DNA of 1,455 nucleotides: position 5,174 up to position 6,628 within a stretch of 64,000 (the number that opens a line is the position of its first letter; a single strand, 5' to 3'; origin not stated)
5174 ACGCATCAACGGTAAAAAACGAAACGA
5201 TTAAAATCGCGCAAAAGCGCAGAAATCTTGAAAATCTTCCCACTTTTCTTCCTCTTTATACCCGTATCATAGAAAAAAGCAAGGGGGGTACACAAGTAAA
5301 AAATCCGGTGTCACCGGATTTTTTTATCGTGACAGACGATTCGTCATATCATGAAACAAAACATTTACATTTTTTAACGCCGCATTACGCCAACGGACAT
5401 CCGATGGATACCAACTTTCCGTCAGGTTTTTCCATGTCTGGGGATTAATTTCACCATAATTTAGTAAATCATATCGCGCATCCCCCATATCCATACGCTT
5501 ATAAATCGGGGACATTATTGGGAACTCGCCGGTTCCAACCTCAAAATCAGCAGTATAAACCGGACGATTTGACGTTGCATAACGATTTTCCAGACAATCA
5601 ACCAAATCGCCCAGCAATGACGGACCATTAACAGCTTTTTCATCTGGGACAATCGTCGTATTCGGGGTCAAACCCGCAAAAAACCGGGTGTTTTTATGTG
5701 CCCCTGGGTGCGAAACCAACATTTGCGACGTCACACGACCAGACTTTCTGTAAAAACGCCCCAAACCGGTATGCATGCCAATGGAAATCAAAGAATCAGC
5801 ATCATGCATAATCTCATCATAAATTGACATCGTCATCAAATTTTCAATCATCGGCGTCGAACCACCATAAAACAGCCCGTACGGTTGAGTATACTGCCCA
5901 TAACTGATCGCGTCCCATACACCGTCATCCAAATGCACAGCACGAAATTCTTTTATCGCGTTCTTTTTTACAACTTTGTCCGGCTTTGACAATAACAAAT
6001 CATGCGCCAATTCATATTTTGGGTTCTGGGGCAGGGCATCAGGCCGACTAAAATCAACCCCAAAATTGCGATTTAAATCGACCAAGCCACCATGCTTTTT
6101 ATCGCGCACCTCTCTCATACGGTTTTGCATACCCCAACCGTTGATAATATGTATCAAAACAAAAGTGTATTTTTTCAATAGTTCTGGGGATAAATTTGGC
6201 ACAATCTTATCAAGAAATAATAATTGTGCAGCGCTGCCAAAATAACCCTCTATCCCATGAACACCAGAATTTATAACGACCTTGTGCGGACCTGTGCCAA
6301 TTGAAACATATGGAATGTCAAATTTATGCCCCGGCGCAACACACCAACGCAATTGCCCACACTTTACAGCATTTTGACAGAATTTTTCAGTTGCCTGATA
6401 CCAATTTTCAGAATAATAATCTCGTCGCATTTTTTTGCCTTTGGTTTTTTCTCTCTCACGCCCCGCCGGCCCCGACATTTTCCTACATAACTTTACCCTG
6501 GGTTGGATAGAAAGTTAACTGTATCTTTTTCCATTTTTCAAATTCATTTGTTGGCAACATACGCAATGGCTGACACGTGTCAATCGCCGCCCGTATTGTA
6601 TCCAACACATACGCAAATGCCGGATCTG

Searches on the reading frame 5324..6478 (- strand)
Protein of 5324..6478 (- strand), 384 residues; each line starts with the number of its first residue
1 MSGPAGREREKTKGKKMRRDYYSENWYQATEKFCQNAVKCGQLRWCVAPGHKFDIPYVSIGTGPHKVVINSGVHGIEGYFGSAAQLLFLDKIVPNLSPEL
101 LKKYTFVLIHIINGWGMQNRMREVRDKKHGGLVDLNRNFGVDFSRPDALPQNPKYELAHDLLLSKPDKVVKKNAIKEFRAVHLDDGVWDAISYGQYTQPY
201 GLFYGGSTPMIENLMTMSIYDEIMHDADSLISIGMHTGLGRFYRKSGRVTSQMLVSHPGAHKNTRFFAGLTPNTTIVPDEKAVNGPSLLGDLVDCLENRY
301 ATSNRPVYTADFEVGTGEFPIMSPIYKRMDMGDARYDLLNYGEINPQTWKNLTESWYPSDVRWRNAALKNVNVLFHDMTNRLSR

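Call 49: search_protein_families(library=pfam, proteins=[window:5324-6478:-], max_evalue=0.001)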
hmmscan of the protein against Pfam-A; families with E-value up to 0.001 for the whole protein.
window:5324-6478:- (384 aa): 1 family
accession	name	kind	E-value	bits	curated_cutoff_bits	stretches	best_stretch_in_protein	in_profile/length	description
PF10994.13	DUF2817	-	3.7e-38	132.3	23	1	22-369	1-340/341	Protein of unknown function (DUF2817)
